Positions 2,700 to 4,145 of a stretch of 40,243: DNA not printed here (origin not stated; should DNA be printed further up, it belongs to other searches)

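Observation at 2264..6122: Candidate undescribed conflict system: higB, higA::immA, an anchored small-domain gene and a Beta-protein gene in one coupled operon, facing an sce7726-type nuclease gene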

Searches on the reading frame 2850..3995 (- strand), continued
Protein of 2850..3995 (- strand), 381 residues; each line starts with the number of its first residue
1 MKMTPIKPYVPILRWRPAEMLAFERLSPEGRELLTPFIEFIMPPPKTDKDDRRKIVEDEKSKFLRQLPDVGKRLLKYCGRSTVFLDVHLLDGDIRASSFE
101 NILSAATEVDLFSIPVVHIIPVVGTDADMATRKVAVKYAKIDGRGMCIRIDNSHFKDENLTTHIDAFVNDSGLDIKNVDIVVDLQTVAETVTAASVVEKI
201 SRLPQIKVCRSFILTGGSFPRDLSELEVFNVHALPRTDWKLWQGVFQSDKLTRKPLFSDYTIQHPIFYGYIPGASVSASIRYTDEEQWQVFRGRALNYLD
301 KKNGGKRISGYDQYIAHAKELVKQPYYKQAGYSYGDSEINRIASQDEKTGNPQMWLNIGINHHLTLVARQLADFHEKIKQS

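Call 90: find_encoding_contigs(protein=P0190, flank=5000, max_places=2)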
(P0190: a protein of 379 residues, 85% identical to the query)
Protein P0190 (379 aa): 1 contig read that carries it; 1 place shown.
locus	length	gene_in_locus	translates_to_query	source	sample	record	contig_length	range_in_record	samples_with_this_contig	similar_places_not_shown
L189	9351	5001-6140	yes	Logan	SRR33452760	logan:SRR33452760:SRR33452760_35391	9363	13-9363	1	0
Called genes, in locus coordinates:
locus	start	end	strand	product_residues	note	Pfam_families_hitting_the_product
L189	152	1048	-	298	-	-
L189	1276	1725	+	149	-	-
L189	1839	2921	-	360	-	PF04545:Sigma70_r4 (weak)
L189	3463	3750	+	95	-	PF09907:HigB_toxin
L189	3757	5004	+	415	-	-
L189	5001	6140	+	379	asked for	PF14350:Beta_protein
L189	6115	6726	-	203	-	PF26915:Phage_P4_cII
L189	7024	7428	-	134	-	-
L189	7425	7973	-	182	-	PF06821:Ser_hydrolase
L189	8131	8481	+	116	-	PF07883:Cupin_2 (weak)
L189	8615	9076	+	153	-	PF04073:tRNA_edit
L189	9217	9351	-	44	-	?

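Call 91: search_protein_families(library=pfam, proteins=[L189:6115-6726:-], max_evalue=1)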
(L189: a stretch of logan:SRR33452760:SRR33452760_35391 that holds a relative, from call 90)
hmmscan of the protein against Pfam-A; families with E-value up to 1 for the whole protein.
L189:6115-6726:- (203 aa): 1 family
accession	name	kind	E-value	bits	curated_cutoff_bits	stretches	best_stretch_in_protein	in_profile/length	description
PF04992.19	RNA_pol_Rpb1_6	-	0.039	14.2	23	1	121-159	66-105/189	RNA polymerase Rpb1, domain 6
